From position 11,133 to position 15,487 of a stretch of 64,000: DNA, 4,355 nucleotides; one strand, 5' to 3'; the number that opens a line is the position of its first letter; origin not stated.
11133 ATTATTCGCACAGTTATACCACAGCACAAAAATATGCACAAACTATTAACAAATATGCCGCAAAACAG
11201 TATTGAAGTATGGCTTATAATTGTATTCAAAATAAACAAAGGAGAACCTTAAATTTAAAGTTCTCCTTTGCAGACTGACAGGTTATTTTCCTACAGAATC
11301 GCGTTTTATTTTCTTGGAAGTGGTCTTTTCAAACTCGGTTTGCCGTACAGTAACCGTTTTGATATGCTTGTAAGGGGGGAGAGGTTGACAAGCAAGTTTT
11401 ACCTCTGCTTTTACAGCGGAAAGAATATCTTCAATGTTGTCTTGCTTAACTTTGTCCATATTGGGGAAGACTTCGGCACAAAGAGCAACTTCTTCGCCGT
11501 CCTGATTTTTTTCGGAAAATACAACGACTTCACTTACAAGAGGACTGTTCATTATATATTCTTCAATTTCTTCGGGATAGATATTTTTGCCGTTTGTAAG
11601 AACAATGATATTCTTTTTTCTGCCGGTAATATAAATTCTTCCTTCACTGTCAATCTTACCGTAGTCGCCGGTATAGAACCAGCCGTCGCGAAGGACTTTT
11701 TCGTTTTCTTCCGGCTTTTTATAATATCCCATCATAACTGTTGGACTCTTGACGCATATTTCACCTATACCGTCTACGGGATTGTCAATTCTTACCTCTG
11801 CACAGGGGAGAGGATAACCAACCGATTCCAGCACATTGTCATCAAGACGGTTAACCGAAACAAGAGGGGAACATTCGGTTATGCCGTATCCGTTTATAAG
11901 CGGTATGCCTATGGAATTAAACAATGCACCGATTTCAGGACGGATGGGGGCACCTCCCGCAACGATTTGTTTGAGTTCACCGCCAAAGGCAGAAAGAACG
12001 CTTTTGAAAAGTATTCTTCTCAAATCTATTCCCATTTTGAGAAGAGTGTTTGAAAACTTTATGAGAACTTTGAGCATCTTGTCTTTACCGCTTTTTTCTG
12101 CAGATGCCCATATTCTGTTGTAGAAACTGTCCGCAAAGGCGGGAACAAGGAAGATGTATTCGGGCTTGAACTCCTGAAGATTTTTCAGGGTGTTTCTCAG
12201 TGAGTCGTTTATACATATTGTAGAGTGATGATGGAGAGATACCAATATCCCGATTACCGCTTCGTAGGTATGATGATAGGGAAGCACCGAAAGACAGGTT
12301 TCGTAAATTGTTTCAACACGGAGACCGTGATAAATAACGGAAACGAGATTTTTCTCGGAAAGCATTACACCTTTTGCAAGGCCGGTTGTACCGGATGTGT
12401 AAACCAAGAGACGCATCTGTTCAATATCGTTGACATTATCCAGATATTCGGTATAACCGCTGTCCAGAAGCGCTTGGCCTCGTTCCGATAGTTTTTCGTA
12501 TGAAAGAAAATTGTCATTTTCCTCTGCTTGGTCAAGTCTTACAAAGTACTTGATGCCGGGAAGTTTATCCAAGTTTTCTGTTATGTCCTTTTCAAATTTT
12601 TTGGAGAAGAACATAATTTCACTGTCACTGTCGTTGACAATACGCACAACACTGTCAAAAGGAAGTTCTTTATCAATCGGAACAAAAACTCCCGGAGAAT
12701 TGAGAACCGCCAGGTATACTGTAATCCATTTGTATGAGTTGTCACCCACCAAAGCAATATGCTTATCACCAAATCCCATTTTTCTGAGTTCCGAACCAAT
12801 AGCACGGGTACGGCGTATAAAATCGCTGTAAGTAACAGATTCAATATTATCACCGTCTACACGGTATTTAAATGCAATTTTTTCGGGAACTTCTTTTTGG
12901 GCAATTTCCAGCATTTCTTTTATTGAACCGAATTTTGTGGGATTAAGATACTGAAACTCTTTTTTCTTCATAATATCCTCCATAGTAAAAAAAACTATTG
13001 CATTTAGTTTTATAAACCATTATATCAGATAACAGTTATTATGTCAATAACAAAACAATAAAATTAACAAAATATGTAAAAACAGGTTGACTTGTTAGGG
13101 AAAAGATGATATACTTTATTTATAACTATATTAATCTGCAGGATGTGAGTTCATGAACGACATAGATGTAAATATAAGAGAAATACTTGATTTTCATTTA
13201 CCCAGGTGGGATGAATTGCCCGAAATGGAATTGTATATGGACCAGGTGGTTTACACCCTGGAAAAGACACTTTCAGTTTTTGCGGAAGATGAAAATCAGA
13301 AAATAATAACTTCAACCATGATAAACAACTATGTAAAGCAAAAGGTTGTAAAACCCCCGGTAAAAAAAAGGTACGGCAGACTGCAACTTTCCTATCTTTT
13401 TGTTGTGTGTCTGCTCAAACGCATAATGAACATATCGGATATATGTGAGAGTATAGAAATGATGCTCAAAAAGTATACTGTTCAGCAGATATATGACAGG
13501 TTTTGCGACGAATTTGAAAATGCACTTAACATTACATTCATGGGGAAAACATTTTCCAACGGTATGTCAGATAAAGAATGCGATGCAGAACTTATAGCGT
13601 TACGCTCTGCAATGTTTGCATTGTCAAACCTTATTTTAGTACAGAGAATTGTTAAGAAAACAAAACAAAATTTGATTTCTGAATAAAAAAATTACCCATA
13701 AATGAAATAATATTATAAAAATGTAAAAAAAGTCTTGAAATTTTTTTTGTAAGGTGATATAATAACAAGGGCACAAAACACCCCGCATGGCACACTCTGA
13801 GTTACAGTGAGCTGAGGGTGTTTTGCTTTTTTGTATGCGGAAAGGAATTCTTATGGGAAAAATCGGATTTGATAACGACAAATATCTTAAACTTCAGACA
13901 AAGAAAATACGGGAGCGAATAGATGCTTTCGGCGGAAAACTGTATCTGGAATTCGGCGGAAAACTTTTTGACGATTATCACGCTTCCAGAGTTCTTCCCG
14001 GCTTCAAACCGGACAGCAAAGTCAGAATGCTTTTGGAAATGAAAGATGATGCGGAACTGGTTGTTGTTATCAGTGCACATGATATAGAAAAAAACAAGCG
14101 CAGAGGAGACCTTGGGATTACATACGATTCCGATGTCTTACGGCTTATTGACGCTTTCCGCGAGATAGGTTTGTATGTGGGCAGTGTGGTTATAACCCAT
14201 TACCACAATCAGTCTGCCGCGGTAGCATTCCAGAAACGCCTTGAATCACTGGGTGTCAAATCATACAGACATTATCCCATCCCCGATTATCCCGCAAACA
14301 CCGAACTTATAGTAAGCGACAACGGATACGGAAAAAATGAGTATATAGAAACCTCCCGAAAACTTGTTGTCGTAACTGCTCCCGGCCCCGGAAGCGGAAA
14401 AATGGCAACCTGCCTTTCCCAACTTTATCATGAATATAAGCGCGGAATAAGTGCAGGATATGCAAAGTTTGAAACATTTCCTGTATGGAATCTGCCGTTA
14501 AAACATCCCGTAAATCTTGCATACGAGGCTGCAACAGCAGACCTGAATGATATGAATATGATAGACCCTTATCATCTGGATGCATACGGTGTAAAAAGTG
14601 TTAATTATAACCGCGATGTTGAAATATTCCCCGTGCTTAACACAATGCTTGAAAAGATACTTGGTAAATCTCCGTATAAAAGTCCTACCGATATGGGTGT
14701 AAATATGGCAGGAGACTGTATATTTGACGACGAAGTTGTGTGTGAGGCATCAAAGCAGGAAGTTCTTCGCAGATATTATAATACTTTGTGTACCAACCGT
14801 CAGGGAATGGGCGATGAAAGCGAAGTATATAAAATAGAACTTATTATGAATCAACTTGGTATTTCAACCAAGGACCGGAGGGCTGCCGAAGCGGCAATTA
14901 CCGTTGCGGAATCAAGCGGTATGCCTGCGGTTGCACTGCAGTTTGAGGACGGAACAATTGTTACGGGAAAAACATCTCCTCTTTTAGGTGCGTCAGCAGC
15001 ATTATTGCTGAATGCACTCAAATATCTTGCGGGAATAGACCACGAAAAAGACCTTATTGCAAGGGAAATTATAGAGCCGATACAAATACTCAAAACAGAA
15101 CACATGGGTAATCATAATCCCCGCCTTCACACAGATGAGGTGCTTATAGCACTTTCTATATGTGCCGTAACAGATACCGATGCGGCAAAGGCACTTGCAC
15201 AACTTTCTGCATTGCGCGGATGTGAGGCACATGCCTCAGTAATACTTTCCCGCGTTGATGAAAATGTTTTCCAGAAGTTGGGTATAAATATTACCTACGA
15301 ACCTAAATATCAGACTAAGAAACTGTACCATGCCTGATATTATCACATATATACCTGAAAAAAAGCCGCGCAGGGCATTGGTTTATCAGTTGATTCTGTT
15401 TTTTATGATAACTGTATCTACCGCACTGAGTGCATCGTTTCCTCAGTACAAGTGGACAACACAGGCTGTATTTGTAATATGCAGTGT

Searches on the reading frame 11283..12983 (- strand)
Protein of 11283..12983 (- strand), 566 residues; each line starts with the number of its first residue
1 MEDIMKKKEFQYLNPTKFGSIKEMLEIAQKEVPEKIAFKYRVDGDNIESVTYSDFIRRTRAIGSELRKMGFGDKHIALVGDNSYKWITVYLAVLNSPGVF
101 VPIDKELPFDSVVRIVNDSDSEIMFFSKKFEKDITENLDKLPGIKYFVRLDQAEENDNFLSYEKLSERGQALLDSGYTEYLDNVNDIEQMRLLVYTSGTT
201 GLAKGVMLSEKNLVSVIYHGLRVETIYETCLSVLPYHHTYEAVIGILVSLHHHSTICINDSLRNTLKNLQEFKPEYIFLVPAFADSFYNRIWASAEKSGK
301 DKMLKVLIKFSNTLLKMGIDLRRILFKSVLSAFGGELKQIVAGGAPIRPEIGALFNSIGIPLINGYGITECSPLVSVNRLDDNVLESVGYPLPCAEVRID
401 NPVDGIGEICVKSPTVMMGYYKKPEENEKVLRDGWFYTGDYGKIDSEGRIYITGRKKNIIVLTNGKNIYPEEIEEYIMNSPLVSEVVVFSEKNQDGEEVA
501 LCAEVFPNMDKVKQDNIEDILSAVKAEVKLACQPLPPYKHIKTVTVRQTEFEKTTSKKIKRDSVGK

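Call 5: search_protein_families(library=pfam, proteins=[window:11283-12983:-])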
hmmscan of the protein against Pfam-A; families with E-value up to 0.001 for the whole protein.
window:11283-12983:- (566 aa): 3 families
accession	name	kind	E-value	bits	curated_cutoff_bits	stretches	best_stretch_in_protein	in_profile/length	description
PF00501.34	AMP-binding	-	3.2e-62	211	29.9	1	28-421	4-384/384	AMP-binding enzyme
PF23562.2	AMP-binding_C_3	-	5.3e-08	33.7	20.8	1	458-563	2-107/124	AMP-binding enzyme C-terminal domain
PF13193.12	AMP-binding_C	-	4.6e-05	24.7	24.5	1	472-558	1-76/76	AMP-binding enzyme C-terminal domain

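Call 47: search_protein_families(library=ncbifam, proteins=[window:11283-12983:-], max_evalue=0.001)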
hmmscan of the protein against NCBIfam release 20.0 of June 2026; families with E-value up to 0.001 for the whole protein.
window:11283-12983:- (566 aa): 101 families (the best 25 are shown)
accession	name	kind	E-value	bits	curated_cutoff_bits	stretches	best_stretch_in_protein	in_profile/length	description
NF004837.0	PRK06187.1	subfamily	1.9e-75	254.1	476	2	336-561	287-515/531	long-chain-fatty-acid--CoA ligase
NF052269.1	Staph_lig_FadD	equivalog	1.6e-51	175.2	650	2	336-518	266-454/499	long-chain-fatty-acid--CoA ligase FadD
TIGR01923.1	menE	equivalog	4.2e-49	167.6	330.15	2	336-494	225-385/442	o-succinylbenzoate--CoA ligase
NF005702.0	PRK07514.1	subfamily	1.7e-47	161.9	558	2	335-529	270-472/506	malonyl-CoA synthase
NF006182.0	PRK08316.1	subfamily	4.5e-47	160.7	663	2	361-561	314-511/523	fatty acyl-CoA synthetase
NF004114.0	PRK05605.1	equivalog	4.5e-47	160.6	766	2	359-521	363-533/575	long-chain-fatty-acid--CoA ligase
NF009233.0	PRK12583.1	subfamily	4.7e-45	154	832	2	364-521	348-514/558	fatty acid CoA ligase family protein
NF002966.0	PRK03640.1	equivalog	7e-45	153.5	556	2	323-563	242-475/483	o-succinylbenzoate--CoA ligase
NF006523.0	PRK08974.1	equivalog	8e-45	153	884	2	336-561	326-546/561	long-chain-fatty-acid--CoA ligase FadD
NF005801.1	PRK07656.1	equivalog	2.1e-44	152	657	2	362-489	308-435/500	FadD3 family acyl-CoA ligase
NF005307.0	PRK06839.1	equivalog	1.4e-43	149.3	748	2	338-516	267-452/496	o-succinylbenzoate--CoA ligase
NF004758.0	PRK06087.1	equivalog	1.1e-40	139.5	736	2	337-561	305-528/548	medium-chain fatty-acid--CoA ligase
NF005676.0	PRK07470.1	equivalog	3.5e-40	138.1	774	2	338-530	296-502/544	acyl-CoA synthetase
NF005463.0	PRK07059.1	subfamily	3.5e-40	137.9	869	1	175-561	190-549/557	long-chain-fatty-acid--CoA ligase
NF005714.0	PRK07529.1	subfamily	3.7e-40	137.9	632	2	337-486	340-504/640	acyl-CoA synthetase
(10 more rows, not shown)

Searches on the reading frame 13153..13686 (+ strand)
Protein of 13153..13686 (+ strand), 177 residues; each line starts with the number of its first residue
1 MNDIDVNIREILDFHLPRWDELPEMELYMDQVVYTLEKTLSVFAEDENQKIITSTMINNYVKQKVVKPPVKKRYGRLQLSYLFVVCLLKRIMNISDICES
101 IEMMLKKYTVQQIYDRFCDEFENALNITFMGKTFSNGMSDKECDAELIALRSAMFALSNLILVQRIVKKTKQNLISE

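Call 5: search_protein_families(library=pfam, proteins=[window:13153-13686:+])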
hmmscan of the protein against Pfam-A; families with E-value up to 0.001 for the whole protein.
window:13153-13686:+ (177 aa): 1 family
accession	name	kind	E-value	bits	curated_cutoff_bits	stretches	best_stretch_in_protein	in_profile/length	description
PF08876.17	DUF1836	-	6.5e-29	100.5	27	1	17-117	1-105/105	Domain of unknown function (DUF1836)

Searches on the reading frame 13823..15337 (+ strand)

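Call 5: search_protein_families(library=pfam, proteins=[window:13823-15337:+])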
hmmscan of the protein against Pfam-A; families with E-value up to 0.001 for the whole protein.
window:13823-15337:+ (504 aa): 2 families
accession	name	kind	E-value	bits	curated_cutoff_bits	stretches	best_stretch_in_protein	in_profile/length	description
PF08903.17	DUF1846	-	6e-183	607.6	27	1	14-345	1-332/333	Domain of unknown function DUF1846, N-terminal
PF20921.3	DUF1846_C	-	7.3e-68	227.5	27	1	350-502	1-153/153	Domain of unknown function DUF1846, C-terminal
